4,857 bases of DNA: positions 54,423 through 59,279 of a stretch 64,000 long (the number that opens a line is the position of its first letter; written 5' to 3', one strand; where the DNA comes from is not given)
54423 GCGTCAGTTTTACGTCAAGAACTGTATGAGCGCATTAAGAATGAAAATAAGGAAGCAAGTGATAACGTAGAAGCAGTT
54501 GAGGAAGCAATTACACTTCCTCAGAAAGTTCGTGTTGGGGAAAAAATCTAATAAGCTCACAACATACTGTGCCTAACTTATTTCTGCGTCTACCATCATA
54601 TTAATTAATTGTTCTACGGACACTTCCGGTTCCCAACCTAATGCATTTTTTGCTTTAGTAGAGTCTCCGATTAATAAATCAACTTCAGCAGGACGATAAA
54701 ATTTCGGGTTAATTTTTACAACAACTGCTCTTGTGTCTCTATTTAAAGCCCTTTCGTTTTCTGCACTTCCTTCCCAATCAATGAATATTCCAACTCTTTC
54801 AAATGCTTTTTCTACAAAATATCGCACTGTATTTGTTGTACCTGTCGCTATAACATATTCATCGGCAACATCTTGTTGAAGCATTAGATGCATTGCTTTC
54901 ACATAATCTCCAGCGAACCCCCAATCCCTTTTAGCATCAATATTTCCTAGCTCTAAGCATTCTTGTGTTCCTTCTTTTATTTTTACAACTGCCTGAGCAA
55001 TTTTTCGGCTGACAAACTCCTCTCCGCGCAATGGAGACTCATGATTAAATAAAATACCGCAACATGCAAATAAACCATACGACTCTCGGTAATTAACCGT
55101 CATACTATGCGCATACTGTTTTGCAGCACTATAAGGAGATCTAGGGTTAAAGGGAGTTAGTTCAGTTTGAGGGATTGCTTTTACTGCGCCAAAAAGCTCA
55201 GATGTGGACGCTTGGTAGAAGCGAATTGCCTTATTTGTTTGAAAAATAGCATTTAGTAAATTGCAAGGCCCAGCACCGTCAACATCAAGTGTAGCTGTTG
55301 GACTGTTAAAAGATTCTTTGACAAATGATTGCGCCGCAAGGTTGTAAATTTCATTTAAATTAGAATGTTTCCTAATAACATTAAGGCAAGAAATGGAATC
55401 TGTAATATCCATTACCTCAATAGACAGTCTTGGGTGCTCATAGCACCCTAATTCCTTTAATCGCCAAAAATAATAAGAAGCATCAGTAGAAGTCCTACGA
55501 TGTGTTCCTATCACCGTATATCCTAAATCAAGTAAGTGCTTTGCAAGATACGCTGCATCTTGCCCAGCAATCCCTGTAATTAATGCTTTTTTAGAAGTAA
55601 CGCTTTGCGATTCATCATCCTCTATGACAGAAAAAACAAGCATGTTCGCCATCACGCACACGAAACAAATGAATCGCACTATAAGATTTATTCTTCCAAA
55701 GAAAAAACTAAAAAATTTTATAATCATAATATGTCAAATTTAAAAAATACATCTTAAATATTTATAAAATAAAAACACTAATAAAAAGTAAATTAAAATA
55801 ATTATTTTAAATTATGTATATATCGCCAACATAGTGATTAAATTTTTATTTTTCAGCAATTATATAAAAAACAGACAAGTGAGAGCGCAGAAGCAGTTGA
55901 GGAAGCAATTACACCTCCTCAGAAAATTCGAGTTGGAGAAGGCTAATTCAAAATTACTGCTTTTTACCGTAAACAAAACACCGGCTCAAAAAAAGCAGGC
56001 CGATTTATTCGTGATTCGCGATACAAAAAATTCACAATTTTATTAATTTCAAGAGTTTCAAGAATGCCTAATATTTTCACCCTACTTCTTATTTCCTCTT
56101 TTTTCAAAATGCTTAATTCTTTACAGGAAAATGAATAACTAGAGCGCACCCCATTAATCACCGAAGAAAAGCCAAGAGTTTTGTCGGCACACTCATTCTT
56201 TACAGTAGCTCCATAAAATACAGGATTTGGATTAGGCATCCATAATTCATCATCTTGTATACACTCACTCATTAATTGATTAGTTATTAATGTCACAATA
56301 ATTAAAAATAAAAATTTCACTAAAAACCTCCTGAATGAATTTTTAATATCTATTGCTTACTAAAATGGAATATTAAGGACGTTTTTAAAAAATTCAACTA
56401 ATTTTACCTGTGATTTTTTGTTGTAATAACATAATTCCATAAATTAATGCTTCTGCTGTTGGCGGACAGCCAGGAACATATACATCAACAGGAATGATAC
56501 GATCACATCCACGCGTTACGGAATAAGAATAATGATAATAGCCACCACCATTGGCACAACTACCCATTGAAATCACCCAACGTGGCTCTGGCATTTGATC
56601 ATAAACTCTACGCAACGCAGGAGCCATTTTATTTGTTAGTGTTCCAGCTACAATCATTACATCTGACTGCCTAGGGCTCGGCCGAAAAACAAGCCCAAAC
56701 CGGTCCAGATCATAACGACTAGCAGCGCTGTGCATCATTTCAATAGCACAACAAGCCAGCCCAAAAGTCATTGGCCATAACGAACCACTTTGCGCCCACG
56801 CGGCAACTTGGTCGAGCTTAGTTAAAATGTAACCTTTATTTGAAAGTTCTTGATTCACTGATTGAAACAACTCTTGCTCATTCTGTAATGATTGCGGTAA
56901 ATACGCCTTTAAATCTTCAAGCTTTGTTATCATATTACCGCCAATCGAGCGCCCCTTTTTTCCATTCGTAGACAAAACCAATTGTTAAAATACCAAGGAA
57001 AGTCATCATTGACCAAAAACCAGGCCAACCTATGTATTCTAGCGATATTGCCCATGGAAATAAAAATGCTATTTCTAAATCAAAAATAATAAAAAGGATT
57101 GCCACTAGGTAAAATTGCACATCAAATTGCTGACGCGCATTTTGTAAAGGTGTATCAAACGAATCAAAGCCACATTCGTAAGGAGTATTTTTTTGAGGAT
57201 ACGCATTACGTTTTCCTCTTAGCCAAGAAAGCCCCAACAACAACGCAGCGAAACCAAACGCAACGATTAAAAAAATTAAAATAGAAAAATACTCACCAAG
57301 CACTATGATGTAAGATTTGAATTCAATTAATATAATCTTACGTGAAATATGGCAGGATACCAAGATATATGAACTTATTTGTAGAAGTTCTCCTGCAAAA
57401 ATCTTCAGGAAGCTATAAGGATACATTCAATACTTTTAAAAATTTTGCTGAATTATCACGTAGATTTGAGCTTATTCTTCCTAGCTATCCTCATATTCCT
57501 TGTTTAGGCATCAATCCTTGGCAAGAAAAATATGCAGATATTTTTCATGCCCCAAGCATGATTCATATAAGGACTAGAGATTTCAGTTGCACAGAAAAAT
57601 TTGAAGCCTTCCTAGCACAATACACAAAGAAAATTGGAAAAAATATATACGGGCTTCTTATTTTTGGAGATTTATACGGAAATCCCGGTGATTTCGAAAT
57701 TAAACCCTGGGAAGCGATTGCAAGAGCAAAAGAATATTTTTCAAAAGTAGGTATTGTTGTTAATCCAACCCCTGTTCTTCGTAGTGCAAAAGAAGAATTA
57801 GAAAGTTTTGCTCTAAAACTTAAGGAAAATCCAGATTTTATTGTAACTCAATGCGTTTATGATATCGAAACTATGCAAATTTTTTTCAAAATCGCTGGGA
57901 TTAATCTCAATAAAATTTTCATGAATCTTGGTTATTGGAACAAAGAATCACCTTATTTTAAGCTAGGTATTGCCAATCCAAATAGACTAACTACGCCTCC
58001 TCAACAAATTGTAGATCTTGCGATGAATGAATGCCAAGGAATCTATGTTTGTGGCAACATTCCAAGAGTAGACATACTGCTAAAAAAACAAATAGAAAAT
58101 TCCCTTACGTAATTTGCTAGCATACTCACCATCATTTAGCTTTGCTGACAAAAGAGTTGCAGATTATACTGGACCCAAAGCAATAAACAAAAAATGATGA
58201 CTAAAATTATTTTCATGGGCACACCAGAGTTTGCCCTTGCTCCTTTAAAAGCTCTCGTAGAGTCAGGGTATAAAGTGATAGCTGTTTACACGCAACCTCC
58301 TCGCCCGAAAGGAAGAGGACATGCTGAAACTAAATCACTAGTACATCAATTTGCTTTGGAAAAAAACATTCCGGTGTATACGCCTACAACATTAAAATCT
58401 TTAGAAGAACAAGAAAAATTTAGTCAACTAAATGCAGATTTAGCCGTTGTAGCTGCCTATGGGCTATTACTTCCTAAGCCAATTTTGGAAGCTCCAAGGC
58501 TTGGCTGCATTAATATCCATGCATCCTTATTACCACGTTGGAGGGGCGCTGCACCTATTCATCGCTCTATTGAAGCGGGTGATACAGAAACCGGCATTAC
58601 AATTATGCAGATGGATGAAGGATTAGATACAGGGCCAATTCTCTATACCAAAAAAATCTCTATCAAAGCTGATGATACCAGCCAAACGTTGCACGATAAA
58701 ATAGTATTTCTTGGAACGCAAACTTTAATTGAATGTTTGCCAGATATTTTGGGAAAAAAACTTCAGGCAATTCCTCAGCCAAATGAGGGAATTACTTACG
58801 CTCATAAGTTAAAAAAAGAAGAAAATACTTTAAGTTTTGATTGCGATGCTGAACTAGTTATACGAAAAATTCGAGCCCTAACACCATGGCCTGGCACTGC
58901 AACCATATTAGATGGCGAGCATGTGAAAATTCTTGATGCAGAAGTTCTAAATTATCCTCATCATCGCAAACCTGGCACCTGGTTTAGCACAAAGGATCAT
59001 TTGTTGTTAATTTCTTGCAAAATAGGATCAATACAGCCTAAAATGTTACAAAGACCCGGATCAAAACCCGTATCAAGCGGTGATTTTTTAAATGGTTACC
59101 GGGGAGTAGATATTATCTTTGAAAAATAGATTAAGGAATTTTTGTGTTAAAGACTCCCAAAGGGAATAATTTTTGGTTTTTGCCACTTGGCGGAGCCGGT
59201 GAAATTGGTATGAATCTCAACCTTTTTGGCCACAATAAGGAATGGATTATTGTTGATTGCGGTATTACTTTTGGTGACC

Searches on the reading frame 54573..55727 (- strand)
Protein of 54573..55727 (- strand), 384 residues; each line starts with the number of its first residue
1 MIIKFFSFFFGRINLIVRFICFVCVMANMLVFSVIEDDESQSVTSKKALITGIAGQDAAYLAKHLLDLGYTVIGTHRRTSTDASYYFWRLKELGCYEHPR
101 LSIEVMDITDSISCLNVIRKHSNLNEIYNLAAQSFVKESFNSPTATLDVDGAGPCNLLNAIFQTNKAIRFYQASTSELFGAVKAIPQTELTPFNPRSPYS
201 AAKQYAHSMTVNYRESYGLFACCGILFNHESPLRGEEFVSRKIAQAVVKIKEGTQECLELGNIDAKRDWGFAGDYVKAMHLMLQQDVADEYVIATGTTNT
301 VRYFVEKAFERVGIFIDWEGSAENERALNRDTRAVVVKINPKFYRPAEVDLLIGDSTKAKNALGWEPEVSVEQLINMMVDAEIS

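Call 13: search_protein_families(library=pfam, proteins=[window:54573-55727:-], max_evalue=0.001)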
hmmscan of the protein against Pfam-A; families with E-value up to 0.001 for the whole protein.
window:54573-55727:- (384 aa): 3 families
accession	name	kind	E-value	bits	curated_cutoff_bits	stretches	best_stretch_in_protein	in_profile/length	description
PF16363.11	GDP_Man_Dehyd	-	1.1e-124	416.7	27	1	49-378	1-332/332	GDP-mannose 4,6 dehydratase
PF01370.27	Epimerase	-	1.4e-60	205.2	20.9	1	48-293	1-239/240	NAD dependent epimerase/dehydratase family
PF04321.23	RmlD_sub_bind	-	0.00016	21.3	27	1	47-210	2-136/287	RmlD substrate binding domain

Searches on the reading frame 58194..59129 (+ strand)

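Call 13: search_protein_families(library=pfam, proteins=[window:58194-59129:+], max_evalue=0.001)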
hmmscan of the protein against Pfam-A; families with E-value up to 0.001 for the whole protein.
window:58194-59129:+ (311 aa): 2 families
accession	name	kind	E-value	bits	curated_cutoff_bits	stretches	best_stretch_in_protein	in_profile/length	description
PF00551.24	Formyl_trans_N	-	2.7e-49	167.8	26.1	1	4-181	2-180/181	Formyl transferase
PF02911.23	Formyl_trans_C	-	4.9e-22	78.4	21.1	1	205-303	1-100/100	Formyl transferase, C-terminal domain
